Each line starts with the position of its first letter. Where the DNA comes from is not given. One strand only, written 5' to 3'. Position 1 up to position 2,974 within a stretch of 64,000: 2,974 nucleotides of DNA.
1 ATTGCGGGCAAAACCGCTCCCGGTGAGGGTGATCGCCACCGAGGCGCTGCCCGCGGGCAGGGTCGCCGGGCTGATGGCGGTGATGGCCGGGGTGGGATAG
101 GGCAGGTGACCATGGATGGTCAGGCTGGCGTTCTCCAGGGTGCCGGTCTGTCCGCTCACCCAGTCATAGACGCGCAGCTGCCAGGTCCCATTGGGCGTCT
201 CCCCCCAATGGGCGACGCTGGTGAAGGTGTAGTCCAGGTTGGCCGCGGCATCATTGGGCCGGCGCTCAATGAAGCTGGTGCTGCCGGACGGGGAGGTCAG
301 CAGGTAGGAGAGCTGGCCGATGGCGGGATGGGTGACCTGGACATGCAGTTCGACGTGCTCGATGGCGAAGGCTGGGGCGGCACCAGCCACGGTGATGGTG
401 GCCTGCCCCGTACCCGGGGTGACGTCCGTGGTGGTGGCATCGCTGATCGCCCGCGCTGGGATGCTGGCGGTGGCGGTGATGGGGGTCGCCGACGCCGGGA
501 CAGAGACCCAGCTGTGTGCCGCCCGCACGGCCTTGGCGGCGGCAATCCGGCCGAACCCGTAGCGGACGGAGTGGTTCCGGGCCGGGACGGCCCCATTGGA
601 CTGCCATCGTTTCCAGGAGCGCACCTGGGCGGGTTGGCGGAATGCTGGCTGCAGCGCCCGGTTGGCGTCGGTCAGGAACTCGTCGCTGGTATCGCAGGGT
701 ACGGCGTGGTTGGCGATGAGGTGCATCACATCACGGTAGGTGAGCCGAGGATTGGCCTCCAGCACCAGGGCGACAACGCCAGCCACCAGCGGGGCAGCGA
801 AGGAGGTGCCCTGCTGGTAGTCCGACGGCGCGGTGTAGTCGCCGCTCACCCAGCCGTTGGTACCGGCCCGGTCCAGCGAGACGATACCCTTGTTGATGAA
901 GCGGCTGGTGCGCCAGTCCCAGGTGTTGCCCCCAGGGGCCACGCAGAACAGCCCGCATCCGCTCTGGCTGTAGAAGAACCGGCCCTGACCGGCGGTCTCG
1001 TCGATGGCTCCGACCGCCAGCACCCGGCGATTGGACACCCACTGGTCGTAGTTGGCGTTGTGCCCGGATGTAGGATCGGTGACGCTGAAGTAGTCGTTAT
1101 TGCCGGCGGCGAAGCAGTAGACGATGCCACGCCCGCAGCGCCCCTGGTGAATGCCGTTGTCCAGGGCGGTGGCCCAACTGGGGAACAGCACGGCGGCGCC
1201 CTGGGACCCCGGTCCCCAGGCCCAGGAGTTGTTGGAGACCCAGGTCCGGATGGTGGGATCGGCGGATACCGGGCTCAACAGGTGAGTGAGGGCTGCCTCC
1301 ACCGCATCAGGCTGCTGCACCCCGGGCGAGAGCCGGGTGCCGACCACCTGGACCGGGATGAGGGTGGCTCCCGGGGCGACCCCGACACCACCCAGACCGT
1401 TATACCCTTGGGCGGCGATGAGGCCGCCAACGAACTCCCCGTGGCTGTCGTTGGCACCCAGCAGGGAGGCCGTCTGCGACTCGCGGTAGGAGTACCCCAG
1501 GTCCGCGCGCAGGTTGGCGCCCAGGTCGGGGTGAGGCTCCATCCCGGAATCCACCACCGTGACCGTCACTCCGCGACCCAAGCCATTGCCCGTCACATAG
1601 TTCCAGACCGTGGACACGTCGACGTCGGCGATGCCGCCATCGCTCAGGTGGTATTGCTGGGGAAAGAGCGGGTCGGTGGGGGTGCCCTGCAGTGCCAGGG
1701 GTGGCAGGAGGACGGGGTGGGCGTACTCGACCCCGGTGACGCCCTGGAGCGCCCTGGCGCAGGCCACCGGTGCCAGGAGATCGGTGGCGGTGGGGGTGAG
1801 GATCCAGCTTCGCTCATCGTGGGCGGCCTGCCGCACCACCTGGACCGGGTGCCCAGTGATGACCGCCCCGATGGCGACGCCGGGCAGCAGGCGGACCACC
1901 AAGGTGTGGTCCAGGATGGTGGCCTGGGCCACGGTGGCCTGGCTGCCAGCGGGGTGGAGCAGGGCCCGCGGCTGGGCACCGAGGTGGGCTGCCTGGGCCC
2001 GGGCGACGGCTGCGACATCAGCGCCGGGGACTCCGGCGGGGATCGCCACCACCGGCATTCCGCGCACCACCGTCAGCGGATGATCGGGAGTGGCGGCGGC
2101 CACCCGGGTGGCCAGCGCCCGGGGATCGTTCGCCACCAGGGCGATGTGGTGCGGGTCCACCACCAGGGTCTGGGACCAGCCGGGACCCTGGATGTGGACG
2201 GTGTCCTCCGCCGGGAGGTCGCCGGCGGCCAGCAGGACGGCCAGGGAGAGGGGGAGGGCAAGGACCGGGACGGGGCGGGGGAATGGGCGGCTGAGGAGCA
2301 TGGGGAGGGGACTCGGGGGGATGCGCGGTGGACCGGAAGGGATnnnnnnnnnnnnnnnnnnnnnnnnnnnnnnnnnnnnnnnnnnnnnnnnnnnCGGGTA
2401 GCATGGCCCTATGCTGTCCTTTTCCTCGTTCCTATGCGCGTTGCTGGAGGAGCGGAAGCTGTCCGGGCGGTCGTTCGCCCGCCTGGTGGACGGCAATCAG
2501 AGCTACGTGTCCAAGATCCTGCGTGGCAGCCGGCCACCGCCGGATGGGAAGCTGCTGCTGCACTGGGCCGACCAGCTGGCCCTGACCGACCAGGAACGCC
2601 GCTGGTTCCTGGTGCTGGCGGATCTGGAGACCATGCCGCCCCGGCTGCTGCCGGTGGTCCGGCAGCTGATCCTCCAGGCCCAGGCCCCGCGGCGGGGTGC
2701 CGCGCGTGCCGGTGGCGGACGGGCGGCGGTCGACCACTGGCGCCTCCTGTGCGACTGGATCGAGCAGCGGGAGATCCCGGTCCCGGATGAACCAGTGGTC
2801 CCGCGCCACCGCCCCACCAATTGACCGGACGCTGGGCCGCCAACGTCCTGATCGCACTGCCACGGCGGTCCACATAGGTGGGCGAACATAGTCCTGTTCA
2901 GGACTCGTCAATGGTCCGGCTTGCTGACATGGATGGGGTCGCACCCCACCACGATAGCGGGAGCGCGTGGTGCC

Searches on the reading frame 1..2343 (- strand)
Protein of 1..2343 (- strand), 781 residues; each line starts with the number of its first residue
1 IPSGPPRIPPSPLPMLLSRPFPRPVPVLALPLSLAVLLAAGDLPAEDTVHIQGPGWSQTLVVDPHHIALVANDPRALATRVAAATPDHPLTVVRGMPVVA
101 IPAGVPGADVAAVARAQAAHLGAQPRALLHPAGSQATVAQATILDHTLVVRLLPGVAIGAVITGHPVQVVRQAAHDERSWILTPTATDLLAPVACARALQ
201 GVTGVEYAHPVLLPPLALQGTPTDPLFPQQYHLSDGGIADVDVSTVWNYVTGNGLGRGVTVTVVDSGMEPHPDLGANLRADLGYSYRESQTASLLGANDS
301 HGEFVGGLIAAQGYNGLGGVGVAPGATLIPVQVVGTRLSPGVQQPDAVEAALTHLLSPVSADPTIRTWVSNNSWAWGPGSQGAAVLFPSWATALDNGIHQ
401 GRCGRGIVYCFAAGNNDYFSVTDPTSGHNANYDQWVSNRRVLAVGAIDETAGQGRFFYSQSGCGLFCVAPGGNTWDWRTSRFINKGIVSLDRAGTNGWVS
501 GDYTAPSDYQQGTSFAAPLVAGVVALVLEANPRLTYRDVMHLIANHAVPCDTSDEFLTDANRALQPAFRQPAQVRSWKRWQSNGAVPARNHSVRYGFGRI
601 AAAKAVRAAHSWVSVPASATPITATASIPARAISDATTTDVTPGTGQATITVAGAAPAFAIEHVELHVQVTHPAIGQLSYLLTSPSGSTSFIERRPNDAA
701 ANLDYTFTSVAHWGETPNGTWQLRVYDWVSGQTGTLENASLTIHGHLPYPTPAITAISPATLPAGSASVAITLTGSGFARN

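Call 62: search_protein_families(library=pfam, proteins=[window:1-2343:-], max_evalue=0.001)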
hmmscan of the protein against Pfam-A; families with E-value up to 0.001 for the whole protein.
window:1-2343:- (781 aa): 2 families
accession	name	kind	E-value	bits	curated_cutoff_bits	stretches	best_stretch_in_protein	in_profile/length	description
PF00082.27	Peptidase_S8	-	1e-35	123.9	21.8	1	256-558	1-274/288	Subtilase family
PF01483.27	P_proprotein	-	2.8e-20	72.6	21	1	661-742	1-85/86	Proprotein convertase P-domain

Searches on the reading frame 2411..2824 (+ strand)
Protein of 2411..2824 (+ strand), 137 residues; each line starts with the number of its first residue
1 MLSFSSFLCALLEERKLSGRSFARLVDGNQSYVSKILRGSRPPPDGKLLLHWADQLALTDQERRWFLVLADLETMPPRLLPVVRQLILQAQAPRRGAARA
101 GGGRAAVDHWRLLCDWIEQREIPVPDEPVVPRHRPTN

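Call 3: search_protein_families(library=pfam, proteins=[window:2411-2824:+], max_evalue=0.1)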
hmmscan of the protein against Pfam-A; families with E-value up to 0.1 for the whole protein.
window:2411-2824:+ (137 aa): 2 families
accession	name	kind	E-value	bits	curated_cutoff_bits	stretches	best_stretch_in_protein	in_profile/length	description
PF13560.12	HTH_31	-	2.3e-05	25.1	27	1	11-64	9-62/64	Helix-turn-helix domain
PF01381.28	HTH_3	-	0.0043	17.5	23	1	11-46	4-39/55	Helix-turn-helix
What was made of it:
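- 2411..2824 (+): Convergent 137-aa helix-turn-helix (XRE/HTH_31-like) gene. It is a neighbour, not shown to belong to the operon. Call 3 (HTH_31 2.3e-5, below cut-off).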

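Call 4: search_protein_families(library=ncbifam, proteins=[window:2411-2824:+], max_evalue=0.1)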
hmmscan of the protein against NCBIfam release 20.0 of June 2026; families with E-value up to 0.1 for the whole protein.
window:2411-2824:+ (137 aa): 0 families

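Call 5: search_protein_families(library=padloc, proteins=[window:2411-2824:+], max_evalue=0.1)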
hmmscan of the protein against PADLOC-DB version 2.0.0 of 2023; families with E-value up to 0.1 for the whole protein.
window:2411-2824:+ (137 aa): 1 family
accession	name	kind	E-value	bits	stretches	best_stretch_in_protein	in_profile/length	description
PDLC04758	PDC-M64B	-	0.0024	16.3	1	7-40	34-67/123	-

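Call 86: search_protein_families(library=phrogs, proteins=[window:2411-2824:+], max_evalue=0.001)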
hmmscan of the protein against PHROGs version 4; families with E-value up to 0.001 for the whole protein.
window:2411-2824:+ (137 aa): 0 families
